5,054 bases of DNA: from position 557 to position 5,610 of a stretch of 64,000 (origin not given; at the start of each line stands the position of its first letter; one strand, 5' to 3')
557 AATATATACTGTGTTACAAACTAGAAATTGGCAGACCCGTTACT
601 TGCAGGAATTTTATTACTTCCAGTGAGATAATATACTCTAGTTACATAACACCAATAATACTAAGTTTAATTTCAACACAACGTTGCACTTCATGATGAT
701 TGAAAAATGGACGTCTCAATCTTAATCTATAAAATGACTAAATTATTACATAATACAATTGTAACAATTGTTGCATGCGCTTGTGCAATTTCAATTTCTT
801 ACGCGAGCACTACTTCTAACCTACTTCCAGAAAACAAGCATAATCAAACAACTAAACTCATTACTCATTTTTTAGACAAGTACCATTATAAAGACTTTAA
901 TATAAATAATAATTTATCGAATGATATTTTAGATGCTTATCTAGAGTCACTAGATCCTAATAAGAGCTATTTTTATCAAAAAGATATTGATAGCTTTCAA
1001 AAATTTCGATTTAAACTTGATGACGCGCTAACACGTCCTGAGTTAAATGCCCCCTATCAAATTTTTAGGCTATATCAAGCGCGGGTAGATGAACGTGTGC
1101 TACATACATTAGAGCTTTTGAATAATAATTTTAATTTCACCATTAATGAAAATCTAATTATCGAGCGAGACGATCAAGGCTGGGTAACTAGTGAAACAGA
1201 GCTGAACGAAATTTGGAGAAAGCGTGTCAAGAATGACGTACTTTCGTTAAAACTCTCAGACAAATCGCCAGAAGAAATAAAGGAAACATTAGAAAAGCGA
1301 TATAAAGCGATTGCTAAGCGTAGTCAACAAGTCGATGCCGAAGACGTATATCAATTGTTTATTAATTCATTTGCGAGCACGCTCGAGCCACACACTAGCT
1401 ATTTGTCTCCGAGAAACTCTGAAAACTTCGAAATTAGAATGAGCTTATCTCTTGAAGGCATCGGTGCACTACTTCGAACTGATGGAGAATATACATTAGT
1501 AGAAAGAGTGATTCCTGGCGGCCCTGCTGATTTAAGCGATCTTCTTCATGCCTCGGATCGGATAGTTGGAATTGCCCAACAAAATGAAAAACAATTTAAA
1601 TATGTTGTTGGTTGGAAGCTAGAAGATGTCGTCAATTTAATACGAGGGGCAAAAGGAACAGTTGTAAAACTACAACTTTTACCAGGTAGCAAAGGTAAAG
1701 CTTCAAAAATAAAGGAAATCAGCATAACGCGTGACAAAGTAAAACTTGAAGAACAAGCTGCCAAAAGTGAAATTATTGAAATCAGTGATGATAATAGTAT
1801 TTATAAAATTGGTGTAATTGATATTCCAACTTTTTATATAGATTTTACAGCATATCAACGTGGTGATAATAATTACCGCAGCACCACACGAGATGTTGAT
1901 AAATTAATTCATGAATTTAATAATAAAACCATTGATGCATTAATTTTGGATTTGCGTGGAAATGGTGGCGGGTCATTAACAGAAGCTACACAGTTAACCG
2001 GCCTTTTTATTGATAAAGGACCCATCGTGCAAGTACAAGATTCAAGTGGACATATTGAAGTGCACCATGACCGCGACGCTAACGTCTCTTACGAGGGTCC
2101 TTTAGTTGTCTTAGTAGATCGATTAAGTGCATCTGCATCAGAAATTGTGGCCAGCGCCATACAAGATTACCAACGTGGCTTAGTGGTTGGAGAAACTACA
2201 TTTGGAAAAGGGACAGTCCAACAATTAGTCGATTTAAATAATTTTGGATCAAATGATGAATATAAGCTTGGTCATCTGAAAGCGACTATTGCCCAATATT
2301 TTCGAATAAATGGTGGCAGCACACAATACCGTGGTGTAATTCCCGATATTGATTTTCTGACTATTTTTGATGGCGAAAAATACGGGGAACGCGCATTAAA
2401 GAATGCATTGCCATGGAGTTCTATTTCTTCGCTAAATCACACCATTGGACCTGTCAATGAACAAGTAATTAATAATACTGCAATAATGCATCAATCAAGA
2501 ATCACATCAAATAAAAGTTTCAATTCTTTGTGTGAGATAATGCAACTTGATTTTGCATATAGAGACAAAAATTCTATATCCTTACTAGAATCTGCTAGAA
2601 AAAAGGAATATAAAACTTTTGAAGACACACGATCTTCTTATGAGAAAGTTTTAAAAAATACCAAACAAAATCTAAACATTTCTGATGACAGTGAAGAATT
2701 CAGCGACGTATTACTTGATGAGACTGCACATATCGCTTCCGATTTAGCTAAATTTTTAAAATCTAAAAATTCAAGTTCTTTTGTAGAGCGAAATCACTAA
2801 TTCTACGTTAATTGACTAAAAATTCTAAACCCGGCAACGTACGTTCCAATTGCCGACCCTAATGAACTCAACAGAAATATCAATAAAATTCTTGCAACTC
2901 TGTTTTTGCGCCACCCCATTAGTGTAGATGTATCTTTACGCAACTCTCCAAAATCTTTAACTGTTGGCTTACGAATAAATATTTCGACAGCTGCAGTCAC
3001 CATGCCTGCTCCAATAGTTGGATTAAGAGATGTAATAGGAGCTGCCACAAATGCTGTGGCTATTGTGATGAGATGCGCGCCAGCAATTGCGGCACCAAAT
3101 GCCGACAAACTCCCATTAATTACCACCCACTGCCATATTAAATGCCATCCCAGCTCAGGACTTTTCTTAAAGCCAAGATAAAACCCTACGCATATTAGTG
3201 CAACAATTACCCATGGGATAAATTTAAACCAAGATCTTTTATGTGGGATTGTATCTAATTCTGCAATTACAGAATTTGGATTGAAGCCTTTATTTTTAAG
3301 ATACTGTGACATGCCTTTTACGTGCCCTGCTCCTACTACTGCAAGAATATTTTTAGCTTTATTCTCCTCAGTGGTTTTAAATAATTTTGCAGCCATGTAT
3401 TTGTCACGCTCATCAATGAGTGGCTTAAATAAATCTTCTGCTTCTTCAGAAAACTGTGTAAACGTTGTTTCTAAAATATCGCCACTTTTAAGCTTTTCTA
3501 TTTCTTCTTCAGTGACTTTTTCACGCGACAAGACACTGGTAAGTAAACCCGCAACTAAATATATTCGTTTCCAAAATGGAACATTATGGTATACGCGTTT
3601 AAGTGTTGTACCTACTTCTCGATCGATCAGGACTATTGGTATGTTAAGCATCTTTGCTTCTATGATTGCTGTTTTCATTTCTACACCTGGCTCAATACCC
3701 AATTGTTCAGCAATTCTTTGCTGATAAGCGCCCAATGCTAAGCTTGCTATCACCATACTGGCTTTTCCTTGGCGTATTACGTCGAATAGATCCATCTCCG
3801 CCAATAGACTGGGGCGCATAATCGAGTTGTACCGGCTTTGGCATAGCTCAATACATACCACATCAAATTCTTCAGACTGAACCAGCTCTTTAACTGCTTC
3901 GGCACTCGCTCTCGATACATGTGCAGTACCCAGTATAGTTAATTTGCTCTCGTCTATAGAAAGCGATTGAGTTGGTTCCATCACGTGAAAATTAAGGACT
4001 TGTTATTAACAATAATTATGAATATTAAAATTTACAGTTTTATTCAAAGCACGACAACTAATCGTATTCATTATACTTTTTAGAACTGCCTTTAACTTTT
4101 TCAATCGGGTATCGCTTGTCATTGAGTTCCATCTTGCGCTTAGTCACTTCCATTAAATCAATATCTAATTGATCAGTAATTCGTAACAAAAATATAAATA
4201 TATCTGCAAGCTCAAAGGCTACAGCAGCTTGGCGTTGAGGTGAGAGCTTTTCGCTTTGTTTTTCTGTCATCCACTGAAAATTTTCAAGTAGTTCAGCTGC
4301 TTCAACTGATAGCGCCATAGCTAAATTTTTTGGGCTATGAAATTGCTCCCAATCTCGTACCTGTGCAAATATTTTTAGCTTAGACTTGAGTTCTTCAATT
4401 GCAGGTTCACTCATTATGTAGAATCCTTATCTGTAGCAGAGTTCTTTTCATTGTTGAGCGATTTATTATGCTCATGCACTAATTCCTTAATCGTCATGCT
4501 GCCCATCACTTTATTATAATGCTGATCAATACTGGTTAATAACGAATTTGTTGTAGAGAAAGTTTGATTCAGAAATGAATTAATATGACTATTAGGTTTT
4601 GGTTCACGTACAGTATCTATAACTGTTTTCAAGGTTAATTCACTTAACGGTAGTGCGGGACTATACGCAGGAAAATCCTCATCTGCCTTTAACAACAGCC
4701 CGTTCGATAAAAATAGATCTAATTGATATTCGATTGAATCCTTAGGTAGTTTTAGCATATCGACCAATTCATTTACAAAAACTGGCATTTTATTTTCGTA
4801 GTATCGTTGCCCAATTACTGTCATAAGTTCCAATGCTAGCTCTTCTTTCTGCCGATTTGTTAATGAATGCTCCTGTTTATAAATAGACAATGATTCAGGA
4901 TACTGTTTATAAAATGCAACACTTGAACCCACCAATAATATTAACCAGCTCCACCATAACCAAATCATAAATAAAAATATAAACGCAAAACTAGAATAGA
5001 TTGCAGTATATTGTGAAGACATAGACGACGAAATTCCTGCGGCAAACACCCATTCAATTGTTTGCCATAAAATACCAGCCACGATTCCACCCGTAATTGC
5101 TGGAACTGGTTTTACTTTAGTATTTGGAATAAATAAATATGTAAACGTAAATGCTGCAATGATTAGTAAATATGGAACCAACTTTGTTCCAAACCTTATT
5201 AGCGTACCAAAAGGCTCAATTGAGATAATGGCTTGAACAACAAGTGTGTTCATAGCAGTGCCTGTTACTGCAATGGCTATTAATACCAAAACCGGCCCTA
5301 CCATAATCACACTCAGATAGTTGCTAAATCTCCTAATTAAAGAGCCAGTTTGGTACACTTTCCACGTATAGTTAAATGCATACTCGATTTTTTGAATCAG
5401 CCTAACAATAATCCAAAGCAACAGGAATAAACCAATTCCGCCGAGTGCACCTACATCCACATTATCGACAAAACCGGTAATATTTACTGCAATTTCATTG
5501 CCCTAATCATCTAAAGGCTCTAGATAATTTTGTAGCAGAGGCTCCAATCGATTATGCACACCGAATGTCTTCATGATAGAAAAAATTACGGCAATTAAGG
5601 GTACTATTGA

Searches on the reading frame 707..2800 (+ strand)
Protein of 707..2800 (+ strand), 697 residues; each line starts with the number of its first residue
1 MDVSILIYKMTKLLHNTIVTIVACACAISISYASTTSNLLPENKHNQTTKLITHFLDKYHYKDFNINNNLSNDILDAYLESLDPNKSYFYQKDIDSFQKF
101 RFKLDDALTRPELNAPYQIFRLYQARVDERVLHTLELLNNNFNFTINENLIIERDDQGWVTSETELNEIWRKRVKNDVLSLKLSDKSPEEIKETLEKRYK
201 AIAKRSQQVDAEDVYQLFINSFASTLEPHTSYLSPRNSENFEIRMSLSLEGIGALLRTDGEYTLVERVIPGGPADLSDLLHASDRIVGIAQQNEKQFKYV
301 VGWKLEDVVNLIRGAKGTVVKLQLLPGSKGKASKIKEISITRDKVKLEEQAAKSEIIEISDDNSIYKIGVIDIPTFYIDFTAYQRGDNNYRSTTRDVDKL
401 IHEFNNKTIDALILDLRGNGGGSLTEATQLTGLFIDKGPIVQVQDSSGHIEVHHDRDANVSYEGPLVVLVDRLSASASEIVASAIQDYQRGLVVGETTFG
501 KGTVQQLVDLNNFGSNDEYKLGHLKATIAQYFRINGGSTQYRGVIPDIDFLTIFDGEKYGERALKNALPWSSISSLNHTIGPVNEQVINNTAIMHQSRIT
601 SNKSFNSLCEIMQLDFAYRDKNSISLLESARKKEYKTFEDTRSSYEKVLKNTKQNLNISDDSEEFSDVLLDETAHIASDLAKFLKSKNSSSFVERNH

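Call 35: search_protein_families(library=ncbifam, proteins=[window:707-2800:+], max_evalue=0.00001)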
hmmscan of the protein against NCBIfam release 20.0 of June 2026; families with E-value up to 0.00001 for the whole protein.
window:707-2800:+ (697 aa): 11 families
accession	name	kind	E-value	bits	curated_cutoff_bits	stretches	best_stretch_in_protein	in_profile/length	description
NF008388.1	PRK11186.1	exception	5.4e-207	689.3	825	1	18-682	13-663/663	carboxy terminal-processing peptidase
TIGR00225.1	prc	subfamily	3e-89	299.4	218.6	1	200-570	3-334/335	C-terminal processing peptidase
NF051464.1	tail_spec_CT441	exception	5.2e-87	293.1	700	1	31-680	10-640/645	tail-specific protease Tsp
TIGR03900.1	prc_long_Delta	hypoth_equivalog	8.7e-56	189.5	660.95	1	186-551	74-405/973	MXAN_5808 family serine peptidase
NF045589.1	Cterm_S41_CtpB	exception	1.4e-43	149.1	633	1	209-549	76-379/416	carboxyl-terminal processing protease CtpB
NF052377.1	lmo1851_S41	exception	8.4e-43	146.7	725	1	198-549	53-366/468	lmo1851 family serine protease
NF045588.1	Cterm_S41_CtpA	exception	3.1e-42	144.9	625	1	207-547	68-373/401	carboxyl-terminal processing protease CtpA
NF045590.1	Cterm_S41_CtpC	exception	3.2e-41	141.5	665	1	209-549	75-377/418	carboxyl-terminal processing protease CtpC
NF045591.1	Cterm_S41_CtpZ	exception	1.2e-32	113.1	525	1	191-548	52-372/403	carboxyl-terminal processing protease CtpZ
NF058627.1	S41_Gfo1087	equivalog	3.5e-13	49.3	455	1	360-432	206-275/489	GFO_1087 family putative carboxy terminal peptidase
NF033424.1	chlamy_CPAF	equivalog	1e-12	47.5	250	1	458-550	451-538/564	protease-like activity factor CPAF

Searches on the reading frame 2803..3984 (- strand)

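Call 35: search_protein_families(library=ncbifam, proteins=[window:2803-3984:-], max_evalue=0.00001)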
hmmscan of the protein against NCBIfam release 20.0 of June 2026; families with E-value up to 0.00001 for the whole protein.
window:2803-3984:- (393 aa): 1 family
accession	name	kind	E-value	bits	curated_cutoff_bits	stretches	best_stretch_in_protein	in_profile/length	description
TIGR00261.1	traB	subfamily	2.6e-101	339.3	178.35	1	10-391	1-378/380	TraB family protein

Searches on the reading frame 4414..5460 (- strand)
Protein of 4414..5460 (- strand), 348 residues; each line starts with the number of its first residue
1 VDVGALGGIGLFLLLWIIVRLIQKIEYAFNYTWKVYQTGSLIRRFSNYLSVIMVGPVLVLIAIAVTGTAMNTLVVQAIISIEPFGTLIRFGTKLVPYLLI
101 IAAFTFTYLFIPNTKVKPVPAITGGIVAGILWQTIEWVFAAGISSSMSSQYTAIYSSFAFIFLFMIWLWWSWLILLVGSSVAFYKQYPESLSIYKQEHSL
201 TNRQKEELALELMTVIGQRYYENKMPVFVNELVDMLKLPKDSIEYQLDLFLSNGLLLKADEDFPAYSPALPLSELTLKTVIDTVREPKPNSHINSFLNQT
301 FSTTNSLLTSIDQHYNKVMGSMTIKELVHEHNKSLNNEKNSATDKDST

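Call 35: search_protein_families(library=ncbifam, proteins=[window:4414-5460:-], max_evalue=0.00001)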
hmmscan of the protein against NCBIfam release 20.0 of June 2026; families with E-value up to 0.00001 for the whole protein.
window:4414-5460:- (348 aa): 3 families
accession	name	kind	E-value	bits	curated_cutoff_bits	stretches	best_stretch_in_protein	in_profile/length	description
NF002457.0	PRK01637.1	equivalog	6.9e-25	87.8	307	1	9-187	104-276/295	virulence factor BrkB family protein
TIGR00765.1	yihY_not_rbn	subfamily_domain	6.5e-24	85.1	73.15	1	5-183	83-254/259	YihY family inner membrane protein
NF003256.0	PRK04214.1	equivalog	2.2e-21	76.3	500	1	3-311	98-400/412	ribonuclease BN/unknown domain fusion protein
